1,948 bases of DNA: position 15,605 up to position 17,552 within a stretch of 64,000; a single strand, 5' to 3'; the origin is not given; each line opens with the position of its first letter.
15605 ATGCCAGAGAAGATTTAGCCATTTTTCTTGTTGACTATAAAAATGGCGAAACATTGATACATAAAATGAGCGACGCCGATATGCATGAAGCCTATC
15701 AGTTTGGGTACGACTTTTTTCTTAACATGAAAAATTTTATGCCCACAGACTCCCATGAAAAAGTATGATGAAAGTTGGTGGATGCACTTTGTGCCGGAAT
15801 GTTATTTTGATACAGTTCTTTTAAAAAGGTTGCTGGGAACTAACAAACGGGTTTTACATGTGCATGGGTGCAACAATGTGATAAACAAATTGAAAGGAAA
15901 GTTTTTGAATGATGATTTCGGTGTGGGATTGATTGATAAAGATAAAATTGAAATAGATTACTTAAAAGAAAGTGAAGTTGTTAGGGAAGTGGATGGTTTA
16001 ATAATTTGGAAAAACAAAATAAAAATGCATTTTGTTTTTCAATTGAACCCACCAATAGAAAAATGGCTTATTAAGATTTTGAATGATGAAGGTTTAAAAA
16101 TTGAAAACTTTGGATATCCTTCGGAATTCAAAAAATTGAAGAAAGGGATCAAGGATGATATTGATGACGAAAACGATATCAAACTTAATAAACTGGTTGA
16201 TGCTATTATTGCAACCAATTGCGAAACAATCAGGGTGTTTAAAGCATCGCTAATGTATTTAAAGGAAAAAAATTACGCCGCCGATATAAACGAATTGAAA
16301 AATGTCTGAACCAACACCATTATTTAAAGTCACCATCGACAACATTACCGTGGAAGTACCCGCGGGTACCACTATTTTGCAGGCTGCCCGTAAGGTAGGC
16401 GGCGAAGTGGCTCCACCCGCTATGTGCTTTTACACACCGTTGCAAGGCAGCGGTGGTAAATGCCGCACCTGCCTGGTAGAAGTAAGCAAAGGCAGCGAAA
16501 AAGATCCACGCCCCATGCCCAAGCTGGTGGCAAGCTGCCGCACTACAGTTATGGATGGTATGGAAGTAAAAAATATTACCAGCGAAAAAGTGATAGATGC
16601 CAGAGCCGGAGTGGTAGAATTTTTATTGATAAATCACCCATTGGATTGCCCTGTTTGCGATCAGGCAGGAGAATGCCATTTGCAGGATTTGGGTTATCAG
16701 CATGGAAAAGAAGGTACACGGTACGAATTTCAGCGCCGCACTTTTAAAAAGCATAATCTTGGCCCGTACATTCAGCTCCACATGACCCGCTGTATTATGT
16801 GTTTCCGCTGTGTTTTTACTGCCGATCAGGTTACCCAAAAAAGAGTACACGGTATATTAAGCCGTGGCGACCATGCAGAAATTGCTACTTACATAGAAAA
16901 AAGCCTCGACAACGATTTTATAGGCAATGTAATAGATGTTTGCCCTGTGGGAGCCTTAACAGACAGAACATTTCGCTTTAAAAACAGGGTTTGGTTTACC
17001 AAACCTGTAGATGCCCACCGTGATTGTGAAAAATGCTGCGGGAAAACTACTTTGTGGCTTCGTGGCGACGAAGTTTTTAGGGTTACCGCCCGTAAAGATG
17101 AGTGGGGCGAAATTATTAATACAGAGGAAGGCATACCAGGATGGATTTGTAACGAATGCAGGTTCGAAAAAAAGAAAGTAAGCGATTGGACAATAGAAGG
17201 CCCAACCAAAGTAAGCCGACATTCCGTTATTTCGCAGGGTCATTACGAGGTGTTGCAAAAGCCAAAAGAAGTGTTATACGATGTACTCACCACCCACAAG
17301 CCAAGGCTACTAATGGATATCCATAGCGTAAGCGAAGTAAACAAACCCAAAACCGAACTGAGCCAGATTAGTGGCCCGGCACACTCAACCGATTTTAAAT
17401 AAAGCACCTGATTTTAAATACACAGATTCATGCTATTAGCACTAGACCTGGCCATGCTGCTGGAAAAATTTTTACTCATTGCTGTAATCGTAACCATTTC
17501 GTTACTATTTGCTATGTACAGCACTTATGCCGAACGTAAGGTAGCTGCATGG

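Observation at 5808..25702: Complex I operon acts as a landing strip: 6 of 13 nuo junctions carry co-oriented accessory cassettes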

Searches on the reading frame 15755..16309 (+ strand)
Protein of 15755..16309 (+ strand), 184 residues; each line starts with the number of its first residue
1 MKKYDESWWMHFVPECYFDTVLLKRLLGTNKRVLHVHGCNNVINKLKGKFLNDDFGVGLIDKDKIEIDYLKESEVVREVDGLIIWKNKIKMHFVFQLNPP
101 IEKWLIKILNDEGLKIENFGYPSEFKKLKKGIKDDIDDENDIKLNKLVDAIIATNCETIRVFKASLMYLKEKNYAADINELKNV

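Call 3: search_protein_families(library=pfam, proteins=[window:15755-16309:+], max_evalue=0.01)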
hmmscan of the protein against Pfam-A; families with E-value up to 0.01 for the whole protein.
window:15755-16309:+ (184 aa): 0 families

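Call 6: search_protein_families(library=padloc, proteins=[window:15755-16309:+], max_evalue=0.01)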
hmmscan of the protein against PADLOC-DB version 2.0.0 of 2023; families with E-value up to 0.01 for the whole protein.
window:15755-16309:+ (184 aa): 0 families

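Call 15: search_protein_families(library=pfam, proteins=[window:15755-16309:+], max_evalue=0.05)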
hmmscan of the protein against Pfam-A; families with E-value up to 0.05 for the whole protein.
window:15755-16309:+ (184 aa): 0 families

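Call 55: search_solved_structures(query=A1, max_evalue=10)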
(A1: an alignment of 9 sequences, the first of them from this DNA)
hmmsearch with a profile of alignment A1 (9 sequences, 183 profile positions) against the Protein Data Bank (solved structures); distinct sequences matched with E-value up to 10: 2.
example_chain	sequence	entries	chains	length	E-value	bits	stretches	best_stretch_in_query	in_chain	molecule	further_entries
4lsd_A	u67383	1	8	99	0.62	12.8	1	27-95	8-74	Fibronectin type III domain-containing protein 5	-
9e6q_3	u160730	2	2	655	2.1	11.1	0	24-84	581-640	Putative signal-transduction protein with CBS domains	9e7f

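Call 56: search_protein_families(library=ncbifam, proteins=[window:15755-16309:+], max_evalue=0.01)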
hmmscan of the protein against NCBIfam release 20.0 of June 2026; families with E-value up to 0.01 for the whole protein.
window:15755-16309:+ (184 aa): 0 families

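Call 57: find_homologous_proteins(query=window:15755-16309:+, max_evalue=0.001)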
Query window:15755-16309:+ (184 aa): 66 proteins with E <= 0.001 among 257 candidates.
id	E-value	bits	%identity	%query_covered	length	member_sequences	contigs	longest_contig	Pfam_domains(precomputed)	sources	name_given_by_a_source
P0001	1.4e-117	408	100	100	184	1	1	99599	-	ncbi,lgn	-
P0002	1.2e-76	275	67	100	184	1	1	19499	-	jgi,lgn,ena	-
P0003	8.1e-73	262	64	100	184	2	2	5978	-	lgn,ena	-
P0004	1.2e-68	249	62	100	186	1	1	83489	-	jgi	jgi:hypothetical protein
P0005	2.2e-68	248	62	100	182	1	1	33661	-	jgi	jgi:hypothetical protein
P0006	3.5e-68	247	60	100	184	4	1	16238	-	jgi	jgi:hypothetical protein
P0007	1.6e-67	245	61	100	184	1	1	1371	-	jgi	jgi:hypothetical protein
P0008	2.0e-67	245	61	100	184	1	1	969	-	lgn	-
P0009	2.4e-67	244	62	100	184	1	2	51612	-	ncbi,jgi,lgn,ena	jgi:hypothetical protein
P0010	8.8e-67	243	60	99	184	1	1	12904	-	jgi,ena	-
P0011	9.2e-67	242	60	100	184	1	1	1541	-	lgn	-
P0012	1.6e-66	242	62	98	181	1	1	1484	-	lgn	-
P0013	2.1e-66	241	62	100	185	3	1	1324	-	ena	-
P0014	5.5e-66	240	59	100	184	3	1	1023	-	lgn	-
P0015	6.6e-66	240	58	100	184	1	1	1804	-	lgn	-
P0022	4.8e-65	237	60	99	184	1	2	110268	-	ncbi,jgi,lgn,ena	-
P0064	8.1e-37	145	47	92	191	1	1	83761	-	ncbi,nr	ncbi:MAG: hypothetical protein N2747_03235 [Chitinophagaceae bacterium]|nr:hypothetical protein [Chi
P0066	4.0e-23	100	34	94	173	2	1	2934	-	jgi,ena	jgi:hypothetical protein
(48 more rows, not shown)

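Call 59: find_encoding_contigs(protein=P0022, flank=4000, max_places=2)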
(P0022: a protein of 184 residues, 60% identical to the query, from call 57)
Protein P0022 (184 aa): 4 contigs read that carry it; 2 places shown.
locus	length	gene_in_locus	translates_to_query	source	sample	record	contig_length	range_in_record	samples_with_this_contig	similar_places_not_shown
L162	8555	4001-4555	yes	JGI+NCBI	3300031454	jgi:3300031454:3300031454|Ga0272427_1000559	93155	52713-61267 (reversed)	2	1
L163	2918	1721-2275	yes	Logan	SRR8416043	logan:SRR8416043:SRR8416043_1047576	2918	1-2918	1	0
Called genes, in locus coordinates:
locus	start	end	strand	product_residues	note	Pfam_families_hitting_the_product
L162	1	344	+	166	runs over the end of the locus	PF01257:2Fe-2S_thioredx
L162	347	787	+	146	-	PF14534:DUF4440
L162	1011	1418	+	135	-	-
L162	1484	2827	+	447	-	PF01512:Complex1_51K, PF10589:NADH_4Fe-4S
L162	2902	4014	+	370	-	PF02463:SMC_N (weak), PF13175:AAA_15, PF13304:AAA_21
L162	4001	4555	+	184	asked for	-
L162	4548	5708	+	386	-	PF13510:Fer2_4, PF00111:Fer2 (weak), PF10588:NADH-G_4Fe-4S_3, PF22117:Fer4_Nqo3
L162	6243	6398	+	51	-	-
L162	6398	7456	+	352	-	PF00146:NADHdh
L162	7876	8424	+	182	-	PF13534:Fer4_17 (faint), PF13237:Fer4_10, PF00037:Fer4 (weak), PF12838:Fer4_7, PF13183:Fer4_8 (weak), PF13187:Fer4_9, PF13484:Fer4_16, PF00037:Fer4, +5 more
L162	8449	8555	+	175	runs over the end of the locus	PF00499:Oxidored_q3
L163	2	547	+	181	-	?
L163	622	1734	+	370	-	PF02463:SMC_N (weak), PF13175:AAA_15, PF13304:AAA_21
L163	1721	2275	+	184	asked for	-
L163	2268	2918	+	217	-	?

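Call 60: find_encoding_contigs(protein=P0064, flank=4000, max_places=2)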
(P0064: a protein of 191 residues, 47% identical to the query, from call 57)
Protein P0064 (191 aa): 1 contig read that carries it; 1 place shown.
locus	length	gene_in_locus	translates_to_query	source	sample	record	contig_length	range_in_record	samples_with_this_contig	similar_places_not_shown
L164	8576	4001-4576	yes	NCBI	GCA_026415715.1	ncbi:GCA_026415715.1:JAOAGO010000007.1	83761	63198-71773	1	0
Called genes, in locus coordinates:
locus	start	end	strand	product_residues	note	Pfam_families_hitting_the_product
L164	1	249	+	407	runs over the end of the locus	PF00346:Complex1_49kDa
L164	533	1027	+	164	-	PF01257:2Fe-2S_thioredx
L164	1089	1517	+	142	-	PF14534:DUF4440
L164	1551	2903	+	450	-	PF01512:Complex1_51K, PF10589:NADH_4Fe-4S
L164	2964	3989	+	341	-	PF02463:SMC_N (faint), PF13175:AAA_15 (weak), PF13304:AAA_21, PF13175:AAA_15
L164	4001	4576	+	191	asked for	-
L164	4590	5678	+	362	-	PF00111:Fer2, PF13510:Fer2_4, PF10588:NADH-G_4Fe-4S_3, PF22117:Fer4_Nqo3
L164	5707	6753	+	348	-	PF00146:NADHdh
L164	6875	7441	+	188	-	PF13534:Fer4_17 (faint), PF13237:Fer4_10, PF00037:Fer4 (weak), PF13183:Fer4_8 (weak), PF12838:Fer4_7, PF13187:Fer4_9, PF13484:Fer4_16, PF00037:Fer4, +6 more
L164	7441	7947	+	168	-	PF00499:Oxidored_q3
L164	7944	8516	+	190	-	-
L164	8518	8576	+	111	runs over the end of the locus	PF00420:Oxidored_q2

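Call 61: find_encoding_contigs(protein=P0066, flank=4000, max_places=2)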
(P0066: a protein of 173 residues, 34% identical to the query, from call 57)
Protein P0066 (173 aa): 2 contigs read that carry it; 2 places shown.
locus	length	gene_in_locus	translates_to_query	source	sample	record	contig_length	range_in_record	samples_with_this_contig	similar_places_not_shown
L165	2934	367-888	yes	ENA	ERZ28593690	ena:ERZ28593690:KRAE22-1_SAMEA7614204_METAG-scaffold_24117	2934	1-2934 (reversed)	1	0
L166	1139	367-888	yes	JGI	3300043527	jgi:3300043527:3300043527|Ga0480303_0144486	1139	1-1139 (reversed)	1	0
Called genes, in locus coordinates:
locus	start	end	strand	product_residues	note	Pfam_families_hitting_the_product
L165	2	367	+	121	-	?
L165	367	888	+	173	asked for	-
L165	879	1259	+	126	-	-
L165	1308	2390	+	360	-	PF00111:Fer2 (weak), PF13510:Fer2_4, PF10588:NADH-G_4Fe-4S_3, PF22117:Fer4_Nqo3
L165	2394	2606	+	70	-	PF01909:NTP_transf_2, PF18765:Polbeta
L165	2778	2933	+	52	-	?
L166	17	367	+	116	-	PF13304:AAA_21, PF13175:AAA_15 (weak)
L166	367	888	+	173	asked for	-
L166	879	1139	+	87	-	?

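Call 81: predict_structure(alignment_id=A2)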
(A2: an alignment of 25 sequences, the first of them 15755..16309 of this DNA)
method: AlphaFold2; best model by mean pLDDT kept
length: 184 residues; sequences in the alignment: 25
mean_pLDDT: 91.0   pTM: 0.87
mean pLDDT of the five models: 91.0, 90.9, 90.8, 90.8, 90.7
residues with pLDDT >= 90: 138; 70-90: 42; 50-70: 4; < 50: 0
segments of 3 or more residues with pLDDT < 50: none
pLDDT, mean of each block of 10 residues (from residue 1): 79 94 95 92 92 93 82 93 94 93 90 92 89 85 94 92 96 91 87
secondary structure, 60 per line:
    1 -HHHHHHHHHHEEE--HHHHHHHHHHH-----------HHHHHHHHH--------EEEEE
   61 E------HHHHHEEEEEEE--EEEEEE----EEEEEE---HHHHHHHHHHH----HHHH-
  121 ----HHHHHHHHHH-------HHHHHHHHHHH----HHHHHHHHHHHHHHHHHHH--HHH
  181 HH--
elements in order: H2-11 E12-14 H17-27 H39-47 E56-61 H68-72 E73-79 E82-87 E92-97 H101-111 H116-119 H125-134 H142-152 H157-175 H178-182

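Call 85: fold_search(model_id=the predicted structure, library=pdb)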
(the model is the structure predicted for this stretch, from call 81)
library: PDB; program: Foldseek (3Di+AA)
matches with E <= 10: 241; with E <= 0.001: 0
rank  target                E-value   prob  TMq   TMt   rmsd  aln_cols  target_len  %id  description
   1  7c4x_A                1.8e-01  0.11  0.23  0.14  16.6       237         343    8  Crystal structure of germination protease from the spore-forming bacterium Paenisporosarcina sp. TG-20 in its inactive (released 2021-03-31)
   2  8x5t_A                5.9e-01  0.12  0.29  0.29   9.6       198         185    9  Crystal structure of Thermus thermophilus peptidyl-tRNA hydrolase in complex with adenosine 5'-monophosphate (released 2024-11-20)
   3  4yly_B                9.6e-01  0.08  0.32  0.30  10.1       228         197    9  Crystal structure of peptidyl-tRNA hydrolase from a Gram-positive bacterium, staphylococcus aureus at 2.25 angstrom re (released 2016-01-27)
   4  3dhy_A                1.4e+00  0.06  0.19  0.09  19.6       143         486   13  Crystal Structures of Mycobacterium tuberculosis S-Adenosyl-L-Homocysteine Hydrolase in Ternary Complex with Substrate (released 2008-09-09)
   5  5cce                  1.5e+00  0.11  0.19  0.16   7.1        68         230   10  Joint X-ray/neutron structure of wild type MTAN complexed with SRH and adenine (released 2016-11-16)
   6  9cse                  1.5e+00  0.04  0.11  0.07   8.5        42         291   10  Crystal structure of Repeats-in-Toxin-like domain from Aeromonas hydrophila (released 2025-05-14)
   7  8f0k_A                1.5e+00  0.02  0.17  0.15  14.8       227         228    9  Human Amylin3 Receptor in complex with Gs and Pramlintide analogue peptide San385 (released 2023-08-02)
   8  8x5t_C                1.5e+00  0.04  0.19  0.19  15.0       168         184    6  Crystal structure of Thermus thermophilus peptidyl-tRNA hydrolase in complex with adenosine 5'-monophosphate (released 2024-11-20)
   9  7y52_B                1.6e+00  0.03  0.17  0.17  13.5       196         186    8  Crystal structure of peptidyl-tRNA hydrolase from Enterococcus faecium (released 2024-01-17)
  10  8eit_A                1.7e+00  0.02  0.16  0.14  15.9       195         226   10  Structure of FFAR1-Gq complex bound to DHA (released 2023-05-24)
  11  6pzv_G                1.7e+00  0.02  0.11  0.10  13.0       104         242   12  Crystal Structure of Bovine DNMT1 RFTS domain in complex with H3K9me3 and Ubiquitin (released 2020-07-15)
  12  5w76                  1.7e+00  0.01  0.11  0.08  15.3       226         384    8  Crystal Structure of Reconstructed Bacterial Elongation Factor Node 168 (released 2018-04-25)
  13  8e9x_B                1.9e+00  0.07  0.19  0.17  12.0        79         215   15  CryoEM structure of miniGo-coupled hM4Di in complex with DCZ (released 2022-11-30)
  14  3nm4_A                2.0e+00  0.09  0.19  0.16   7.1        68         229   10  Helicobacter pylori MTAN (released 2010-11-24)
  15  4bmz_A                2.0e+00  0.09  0.19  0.16   7.1        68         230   10  Structure of futalosine hydrolase mutant of Helicobacter pylori strain 26695 (released 2013-09-11)
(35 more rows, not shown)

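Call 91: fold_search(model_id=the predicted structure, library=viral)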
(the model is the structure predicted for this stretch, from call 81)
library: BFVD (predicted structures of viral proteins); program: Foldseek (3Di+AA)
matches with E <= 10: 277; with E <= 0.001: 0
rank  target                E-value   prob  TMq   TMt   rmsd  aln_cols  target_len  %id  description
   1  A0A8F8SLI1            1.8e-01  0.09  0.22  0.14  16.1       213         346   11  (no name in the UniProt tables at hand)
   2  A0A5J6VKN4            3.8e-01  0.11  0.20  0.20  11.7       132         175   14  Uncharacterized protein [Megaviridae environmental sample]
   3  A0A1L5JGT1            5.8e-01  0.15  0.15  0.34  13.3        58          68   17  ORF119 [Plodia interpunctella granulovirus]
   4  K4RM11                5.8e-01  0.07  0.15  0.24  12.1        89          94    8  (no name in the UniProt tables at hand)
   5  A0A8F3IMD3            7.0e-01  0.12  0.18  0.27  10.9        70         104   11  (no name in the UniProt tables at hand)
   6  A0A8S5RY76            7.0e-01  0.07  0.16  0.27  10.2        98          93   13  Uncharacterized protein [Siphoviridae sp. ctWdm1]
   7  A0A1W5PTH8            7.4e-01  0.03  0.14  0.07  17.2       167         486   10  (no name in the UniProt tables at hand)
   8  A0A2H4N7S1            7.9e-01  0.06  0.21  0.26  17.1       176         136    9  (no name in the UniProt tables at hand)
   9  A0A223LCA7            7.9e-01  0.05  0.21  0.19  18.2       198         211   11  IrrE N-terminal-like domain-containing protein [Bacillus phage PBS1]
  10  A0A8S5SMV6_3          8.4e-01  0.04  0.20  0.04  20.2       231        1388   12  RNA polymerase [Podoviridae sp. ctIKM86]
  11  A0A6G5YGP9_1          8.9e-01  0.04  0.15  0.05  14.2       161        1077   10  (no name in the UniProt tables at hand)
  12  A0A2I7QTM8            9.5e-01  0.14  0.17  0.37  10.8        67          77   13  (no name in the UniProt tables at hand)
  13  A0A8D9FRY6            9.5e-01  0.08  0.19  0.15   9.5       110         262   10  Uncharacterized protein [uncultured marine phage]
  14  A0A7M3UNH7            9.5e-01  0.02  0.18  0.13  18.7       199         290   11  Uncharacterized protein [Pyramimonas orientalis virus 01B]
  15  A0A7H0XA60            1.0e+00  0.03  0.12  0.15  14.4       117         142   14  (no name in the UniProt tables at hand)
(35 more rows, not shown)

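Call 98: search_protein_representatives(alignment_id=A2)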
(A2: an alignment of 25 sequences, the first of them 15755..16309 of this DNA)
Query: 25 sequences, 184 profile positions. Proteins with E-value up to 0.001 (for the whole library): 1069; up to 1e-10: 440; up to 1e-30: 52. The best 150 are listed.
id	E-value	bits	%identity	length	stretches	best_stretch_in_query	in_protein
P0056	2.4e-74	265.1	-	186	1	6-184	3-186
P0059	1.4e-73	262.7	-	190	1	6-183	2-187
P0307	9.1e-62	224.1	-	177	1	9-184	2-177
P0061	9.0e-61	220.9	-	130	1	1-131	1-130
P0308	2.1e-53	196.8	-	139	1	47-184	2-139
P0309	9.0e-53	194.8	-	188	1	5-182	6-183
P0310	7.6e-51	188.5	-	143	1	1-115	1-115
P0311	3.0e-46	173.5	-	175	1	10-183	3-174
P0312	7.2e-44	165.8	-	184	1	7-184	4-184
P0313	3.4e-43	163.6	-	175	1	11-183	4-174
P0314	2.4e-42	160.8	-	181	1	11-183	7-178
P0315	3.8e-42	160.2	-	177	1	12-183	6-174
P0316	1.1e-39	152.1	-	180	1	10-184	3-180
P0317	1.1e-39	152.1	-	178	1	11-183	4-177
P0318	1.5e-39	151.7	-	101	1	84-183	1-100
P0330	3.3e-35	137.5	-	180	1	6-181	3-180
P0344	2.7e-32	128.1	-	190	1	7-177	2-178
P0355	7.9e-31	123.3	-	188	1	9-176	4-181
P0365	1.1e-28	116.3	-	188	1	6-182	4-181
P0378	1.9e-27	112.2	-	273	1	37-182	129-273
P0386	7.8e-27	110.2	-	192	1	10-183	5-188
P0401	2.5e-25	105.3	-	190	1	7-181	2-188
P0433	6.1e-23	97.6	-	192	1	10-183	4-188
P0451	6.1e-21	91.0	-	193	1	12-183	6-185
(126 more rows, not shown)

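Call 99: search_protein_families(library=pfam, proteins=[P0312, P0330, P0344, P0355, P0365, P0378, P0386, P0401, P0433, P0451], max_evalue=0.1)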
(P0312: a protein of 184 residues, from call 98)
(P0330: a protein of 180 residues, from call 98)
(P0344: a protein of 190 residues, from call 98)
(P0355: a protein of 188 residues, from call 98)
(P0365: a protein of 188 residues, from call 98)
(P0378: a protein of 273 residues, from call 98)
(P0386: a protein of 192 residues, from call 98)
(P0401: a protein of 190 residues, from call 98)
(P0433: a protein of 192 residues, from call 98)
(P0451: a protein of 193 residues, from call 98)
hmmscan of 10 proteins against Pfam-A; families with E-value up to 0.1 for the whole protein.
P0312 (184 aa): 0 families

P0330 (180 aa): 0 families

P0344 (190 aa): 1 family
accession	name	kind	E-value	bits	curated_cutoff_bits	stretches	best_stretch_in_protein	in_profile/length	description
PF23854.1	DUF7217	-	0.069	13.3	29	0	74-117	183-226/238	Domain of unknown function (DUF7217)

P0355 (188 aa): 0 families

P0365 (188 aa): 0 families

P0378 (273 aa): 0 families

P0386 (192 aa): 0 families

P0401 (190 aa): 1 family
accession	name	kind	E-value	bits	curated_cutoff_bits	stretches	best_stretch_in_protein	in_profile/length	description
PF24133.1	DUF7400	-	0.048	13.2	27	1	64-146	29-111/262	Domain of unknown function (DUF7400)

P0433 (192 aa): 0 families

P0451 (193 aa): 1 family
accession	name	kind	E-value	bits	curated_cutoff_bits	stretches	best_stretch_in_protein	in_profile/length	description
PF20811.2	PARG_cat_N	-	0.038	14.7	25.6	1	78-139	28-81/118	Poly (ADP-ribose) glycohydrolase (PARG), helical domain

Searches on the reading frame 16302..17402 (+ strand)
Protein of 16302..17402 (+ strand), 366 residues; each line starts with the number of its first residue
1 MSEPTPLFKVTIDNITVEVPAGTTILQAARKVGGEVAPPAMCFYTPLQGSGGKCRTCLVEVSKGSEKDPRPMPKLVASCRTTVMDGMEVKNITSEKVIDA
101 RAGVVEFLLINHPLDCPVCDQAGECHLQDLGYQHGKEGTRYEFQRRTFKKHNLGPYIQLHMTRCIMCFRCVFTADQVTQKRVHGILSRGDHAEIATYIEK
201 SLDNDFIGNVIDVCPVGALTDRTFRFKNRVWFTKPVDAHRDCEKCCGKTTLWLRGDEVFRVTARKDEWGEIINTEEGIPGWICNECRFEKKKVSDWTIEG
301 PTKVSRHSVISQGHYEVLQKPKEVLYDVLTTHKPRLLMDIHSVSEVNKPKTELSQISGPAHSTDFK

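Call 4: search_protein_families(library=pfam, proteins=[window:16302-17402:+], max_evalue=0.001)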
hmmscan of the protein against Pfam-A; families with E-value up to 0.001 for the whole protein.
window:16302-17402:+ (366 aa): 4 families
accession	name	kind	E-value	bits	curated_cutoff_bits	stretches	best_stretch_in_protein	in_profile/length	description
PF22117.2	Fer4_Nqo3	-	5.3e-28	97.4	27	1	154-220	1-67/67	NADH-quinone oxidoreductase subunit 3, ferredoxin-like domain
PF10588.14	NADH-G_4Fe-4S_3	-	1.2e-16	60.3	27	1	101-137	1-37/40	NADH-ubiquinone oxidoreductase-G iron-sulfur binding region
PF13510.11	Fer2_4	-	2.6e-14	53.5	22.8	1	9-91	5-79/82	2Fe-2S iron-sulfur cluster binding domain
PF00111.32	Fer2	-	1.6e-08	34.8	21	1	13-83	6-76/77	2Fe-2S iron-sulfur cluster binding domain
